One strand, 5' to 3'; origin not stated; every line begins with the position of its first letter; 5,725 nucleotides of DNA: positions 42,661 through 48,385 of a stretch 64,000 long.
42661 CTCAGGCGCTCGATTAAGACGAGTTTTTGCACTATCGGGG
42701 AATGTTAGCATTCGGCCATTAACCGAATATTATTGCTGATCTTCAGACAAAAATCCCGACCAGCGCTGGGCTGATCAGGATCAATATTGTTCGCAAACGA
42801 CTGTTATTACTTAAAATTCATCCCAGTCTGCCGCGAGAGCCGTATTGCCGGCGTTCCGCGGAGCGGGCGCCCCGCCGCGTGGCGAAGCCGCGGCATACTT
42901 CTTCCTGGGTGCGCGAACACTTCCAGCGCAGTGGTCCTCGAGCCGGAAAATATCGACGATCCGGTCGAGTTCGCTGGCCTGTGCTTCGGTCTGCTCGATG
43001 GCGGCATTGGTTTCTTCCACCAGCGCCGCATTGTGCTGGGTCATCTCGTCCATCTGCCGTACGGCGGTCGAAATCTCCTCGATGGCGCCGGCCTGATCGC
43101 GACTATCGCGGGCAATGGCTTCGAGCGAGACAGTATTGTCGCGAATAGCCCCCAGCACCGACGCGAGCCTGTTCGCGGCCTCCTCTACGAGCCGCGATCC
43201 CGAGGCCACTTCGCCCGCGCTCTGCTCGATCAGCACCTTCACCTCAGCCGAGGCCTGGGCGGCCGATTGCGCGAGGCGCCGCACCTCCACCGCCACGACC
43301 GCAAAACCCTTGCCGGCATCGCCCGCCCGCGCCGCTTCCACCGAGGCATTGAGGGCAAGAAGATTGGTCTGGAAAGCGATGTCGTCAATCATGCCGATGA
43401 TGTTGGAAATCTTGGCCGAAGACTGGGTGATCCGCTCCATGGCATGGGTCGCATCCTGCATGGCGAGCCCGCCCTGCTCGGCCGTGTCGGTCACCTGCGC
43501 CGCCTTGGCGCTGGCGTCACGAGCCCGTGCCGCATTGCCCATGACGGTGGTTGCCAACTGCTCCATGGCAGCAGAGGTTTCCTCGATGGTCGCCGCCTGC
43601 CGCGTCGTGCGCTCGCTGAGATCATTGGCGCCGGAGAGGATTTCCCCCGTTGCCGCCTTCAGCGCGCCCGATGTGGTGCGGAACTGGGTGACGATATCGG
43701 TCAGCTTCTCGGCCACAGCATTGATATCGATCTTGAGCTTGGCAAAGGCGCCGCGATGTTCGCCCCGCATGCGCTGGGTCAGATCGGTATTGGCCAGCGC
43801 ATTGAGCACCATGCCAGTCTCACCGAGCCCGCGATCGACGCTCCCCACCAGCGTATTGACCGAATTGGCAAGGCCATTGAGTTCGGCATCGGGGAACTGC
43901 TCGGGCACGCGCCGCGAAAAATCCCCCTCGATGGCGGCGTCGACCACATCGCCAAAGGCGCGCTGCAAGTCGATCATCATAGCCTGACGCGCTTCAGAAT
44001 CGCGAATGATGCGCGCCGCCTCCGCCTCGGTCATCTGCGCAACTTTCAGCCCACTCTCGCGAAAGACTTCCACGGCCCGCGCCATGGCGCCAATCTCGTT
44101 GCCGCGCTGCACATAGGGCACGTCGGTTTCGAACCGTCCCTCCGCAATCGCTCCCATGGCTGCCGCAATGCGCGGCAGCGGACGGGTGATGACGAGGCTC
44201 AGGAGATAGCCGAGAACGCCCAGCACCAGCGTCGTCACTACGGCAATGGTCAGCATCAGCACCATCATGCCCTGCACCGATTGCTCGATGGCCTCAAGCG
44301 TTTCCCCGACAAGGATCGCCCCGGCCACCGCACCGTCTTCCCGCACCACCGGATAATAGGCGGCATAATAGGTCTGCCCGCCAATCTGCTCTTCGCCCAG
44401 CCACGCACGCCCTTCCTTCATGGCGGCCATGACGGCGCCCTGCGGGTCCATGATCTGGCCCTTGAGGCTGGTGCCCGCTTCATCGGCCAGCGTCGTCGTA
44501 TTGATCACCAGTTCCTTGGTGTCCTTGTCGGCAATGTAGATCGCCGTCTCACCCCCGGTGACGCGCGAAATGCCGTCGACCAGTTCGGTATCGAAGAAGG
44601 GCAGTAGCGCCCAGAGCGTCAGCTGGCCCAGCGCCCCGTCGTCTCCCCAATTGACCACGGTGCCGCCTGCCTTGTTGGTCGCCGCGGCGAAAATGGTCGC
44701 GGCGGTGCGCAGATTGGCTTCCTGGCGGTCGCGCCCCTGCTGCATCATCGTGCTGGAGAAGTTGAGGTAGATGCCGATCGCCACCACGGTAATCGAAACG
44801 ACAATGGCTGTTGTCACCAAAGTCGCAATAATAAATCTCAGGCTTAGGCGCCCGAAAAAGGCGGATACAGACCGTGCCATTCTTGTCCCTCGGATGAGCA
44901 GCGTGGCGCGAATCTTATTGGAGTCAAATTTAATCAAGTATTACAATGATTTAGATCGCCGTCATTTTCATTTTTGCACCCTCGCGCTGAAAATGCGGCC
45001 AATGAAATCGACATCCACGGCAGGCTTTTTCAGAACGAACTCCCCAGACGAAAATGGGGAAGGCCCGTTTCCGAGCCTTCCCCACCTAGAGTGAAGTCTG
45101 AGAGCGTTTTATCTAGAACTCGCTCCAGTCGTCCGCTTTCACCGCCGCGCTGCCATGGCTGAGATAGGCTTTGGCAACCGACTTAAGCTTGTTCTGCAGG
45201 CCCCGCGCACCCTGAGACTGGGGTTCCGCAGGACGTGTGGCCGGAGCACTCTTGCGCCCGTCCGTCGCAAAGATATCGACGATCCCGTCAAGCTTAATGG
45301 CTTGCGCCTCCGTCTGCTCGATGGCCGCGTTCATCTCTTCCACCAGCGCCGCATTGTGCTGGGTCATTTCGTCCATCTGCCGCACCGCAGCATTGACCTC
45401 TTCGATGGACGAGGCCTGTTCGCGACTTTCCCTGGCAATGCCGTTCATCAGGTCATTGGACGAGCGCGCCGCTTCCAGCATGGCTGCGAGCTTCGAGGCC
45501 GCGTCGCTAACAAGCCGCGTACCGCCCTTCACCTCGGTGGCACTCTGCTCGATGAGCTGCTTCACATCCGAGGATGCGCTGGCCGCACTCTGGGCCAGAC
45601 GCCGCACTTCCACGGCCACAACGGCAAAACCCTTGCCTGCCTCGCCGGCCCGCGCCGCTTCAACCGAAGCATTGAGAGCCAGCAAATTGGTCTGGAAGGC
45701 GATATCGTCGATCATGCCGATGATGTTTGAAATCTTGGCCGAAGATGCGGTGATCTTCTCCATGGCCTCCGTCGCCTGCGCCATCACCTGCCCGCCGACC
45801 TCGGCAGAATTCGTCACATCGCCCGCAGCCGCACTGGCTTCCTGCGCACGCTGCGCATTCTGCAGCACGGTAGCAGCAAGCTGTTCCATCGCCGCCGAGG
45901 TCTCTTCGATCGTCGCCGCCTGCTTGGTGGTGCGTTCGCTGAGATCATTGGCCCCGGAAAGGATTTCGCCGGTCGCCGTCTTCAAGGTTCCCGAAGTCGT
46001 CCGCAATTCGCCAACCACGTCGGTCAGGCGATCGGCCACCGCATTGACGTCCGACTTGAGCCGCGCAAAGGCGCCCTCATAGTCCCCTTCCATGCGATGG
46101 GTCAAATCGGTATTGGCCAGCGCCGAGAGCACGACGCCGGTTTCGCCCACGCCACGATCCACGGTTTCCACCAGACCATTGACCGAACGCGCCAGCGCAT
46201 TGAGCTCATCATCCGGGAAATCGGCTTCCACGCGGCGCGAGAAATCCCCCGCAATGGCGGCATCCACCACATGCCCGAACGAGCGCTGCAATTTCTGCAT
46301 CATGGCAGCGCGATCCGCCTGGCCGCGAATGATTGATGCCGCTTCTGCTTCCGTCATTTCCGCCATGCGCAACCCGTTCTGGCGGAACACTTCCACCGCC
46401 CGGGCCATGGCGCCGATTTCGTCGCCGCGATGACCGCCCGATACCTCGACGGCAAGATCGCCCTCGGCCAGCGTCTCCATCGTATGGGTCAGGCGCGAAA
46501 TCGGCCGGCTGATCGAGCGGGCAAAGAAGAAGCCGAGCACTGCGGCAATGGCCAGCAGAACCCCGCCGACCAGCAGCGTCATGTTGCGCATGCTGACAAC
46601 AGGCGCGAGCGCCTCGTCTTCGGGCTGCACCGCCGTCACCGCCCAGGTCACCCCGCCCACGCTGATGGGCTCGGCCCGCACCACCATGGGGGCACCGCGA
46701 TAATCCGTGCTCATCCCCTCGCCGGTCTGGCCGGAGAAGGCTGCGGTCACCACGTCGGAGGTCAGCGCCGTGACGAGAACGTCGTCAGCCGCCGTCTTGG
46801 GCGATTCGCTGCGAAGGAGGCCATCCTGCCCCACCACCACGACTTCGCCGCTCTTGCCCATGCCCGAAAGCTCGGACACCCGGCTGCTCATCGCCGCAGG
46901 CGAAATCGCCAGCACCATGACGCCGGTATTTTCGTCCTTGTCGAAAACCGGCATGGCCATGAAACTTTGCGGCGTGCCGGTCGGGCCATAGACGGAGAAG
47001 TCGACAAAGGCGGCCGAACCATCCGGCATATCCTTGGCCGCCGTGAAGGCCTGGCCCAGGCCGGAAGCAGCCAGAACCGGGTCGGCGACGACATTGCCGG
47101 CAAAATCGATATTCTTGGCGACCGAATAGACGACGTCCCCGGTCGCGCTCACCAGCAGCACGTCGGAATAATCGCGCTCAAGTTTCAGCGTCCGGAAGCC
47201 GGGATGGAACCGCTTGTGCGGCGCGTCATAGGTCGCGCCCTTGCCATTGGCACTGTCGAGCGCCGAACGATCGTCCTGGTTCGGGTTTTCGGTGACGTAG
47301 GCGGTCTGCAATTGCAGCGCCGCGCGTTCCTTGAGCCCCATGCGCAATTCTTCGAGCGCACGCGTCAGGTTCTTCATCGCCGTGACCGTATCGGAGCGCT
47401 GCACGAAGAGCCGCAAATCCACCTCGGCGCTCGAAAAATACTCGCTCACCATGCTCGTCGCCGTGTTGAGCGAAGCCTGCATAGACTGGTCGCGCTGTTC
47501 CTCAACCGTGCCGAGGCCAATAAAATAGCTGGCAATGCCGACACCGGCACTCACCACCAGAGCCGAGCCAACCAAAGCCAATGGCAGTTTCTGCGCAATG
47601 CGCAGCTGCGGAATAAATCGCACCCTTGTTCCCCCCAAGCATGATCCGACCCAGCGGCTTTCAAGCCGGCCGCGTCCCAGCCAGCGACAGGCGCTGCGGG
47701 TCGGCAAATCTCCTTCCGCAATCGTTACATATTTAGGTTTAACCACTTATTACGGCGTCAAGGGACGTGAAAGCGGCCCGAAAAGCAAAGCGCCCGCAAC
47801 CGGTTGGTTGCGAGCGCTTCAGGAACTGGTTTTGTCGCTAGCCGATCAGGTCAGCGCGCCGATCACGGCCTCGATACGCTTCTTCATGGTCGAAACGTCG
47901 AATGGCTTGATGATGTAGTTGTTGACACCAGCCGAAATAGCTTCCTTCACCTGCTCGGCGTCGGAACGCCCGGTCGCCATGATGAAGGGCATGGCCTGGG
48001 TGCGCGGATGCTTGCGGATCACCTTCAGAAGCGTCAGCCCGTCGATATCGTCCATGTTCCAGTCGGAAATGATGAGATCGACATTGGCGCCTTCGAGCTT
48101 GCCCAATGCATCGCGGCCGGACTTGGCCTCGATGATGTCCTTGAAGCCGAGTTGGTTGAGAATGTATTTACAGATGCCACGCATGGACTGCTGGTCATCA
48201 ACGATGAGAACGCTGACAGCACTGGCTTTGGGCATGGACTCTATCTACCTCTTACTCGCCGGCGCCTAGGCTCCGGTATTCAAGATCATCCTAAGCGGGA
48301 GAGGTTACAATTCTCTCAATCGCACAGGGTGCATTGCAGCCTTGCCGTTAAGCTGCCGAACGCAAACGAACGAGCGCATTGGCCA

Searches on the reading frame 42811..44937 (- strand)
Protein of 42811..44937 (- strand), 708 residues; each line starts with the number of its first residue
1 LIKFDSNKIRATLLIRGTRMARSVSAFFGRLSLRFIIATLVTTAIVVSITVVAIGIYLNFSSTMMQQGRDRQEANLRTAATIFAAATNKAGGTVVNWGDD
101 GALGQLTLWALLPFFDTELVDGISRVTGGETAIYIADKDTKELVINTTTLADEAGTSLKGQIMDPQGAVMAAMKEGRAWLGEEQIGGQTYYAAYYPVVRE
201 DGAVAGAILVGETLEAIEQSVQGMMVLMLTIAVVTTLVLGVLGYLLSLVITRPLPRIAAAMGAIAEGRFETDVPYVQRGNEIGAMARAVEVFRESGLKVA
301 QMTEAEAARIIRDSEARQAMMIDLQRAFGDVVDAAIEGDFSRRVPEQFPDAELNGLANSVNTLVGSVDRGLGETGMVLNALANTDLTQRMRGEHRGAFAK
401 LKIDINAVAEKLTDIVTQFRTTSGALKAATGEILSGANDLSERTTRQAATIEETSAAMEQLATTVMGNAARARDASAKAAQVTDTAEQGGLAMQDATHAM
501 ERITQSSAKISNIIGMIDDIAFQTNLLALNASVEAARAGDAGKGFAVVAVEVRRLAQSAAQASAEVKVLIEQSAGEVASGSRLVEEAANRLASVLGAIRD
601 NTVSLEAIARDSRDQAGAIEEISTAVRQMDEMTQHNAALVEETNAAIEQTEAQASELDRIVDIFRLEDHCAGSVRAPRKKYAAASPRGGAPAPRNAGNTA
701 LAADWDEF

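Call 17: search_protein_families(library=pfam, proteins=[window:42811-44937:-], max_evalue=0.001)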
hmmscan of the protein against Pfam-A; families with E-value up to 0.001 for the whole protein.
window:42811-44937:- (708 aa): 6 families
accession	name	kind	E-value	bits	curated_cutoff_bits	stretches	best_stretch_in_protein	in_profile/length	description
PF00015.26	MCPsignal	-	2.3e-41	142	34.6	1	478-633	3-172/172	Methyl-accepting chemotaxis protein (MCP) signalling domain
PF17202.10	sCache_3_3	-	3.8e-16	59.8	28.8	1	116-222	6-105/107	Single cache domain 3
PF17201.10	Cache_3-Cache_2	-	1e-14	55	27.7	1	116-214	87-184/299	Cache 3/Cache 2 fusion domain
PF00672.30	HAMP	-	1.1e-11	45.2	25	1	246-295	2-50/53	HAMP domain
PF17203.10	sCache_3_2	-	8.6e-09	36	28.4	1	118-224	42-138/140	Single cache domain 3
PF18947.5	HAMP_2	-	6.6e-05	23.2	24.3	1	357-410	10-63/67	HAMP domain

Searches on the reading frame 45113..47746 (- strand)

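Call 17: search_protein_families(library=pfam, proteins=[window:45113-47746:-], max_evalue=0.001)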
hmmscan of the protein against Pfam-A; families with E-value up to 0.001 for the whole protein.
window:45113-47746:- (877 aa): 5 families
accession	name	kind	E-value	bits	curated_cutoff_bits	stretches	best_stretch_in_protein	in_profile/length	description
PF00015.26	MCPsignal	-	4.2e-42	144.3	34.6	1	640-795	3-172/172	Methyl-accepting chemotaxis protein (MCP) signalling domain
PF00672.30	HAMP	-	2.7e-16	60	25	1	407-457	1-50/53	HAMP domain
PF02743.24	dCache_1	-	4e-14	53.2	45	1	81-371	3-238/240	Cache domain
PF18947.5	HAMP_2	-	8.5e-08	32.5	24.3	1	518-573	9-64/67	HAMP domain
PF11867.13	T1RH-like_C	-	0.00094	19.1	26.8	0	748-832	68-145/329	Type I restriction enzyme HindI endonuclease subunit-like, C-terminal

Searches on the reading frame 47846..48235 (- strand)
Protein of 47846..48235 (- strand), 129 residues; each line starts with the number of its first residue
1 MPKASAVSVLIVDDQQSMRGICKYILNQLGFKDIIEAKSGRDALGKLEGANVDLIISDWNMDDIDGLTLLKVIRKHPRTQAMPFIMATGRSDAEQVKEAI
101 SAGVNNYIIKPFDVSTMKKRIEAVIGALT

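Call 17: search_protein_families(library=pfam, proteins=[window:47846-48235:-], max_evalue=0.001)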
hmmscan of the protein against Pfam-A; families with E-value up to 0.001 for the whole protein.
window:47846-48235:- (129 aa): 1 family
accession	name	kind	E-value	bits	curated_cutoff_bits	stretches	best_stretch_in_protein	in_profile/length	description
PF00072.30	Response_reg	-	4.9e-29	101.2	30.2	1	9-122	1-111/111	Response regulator receiver domain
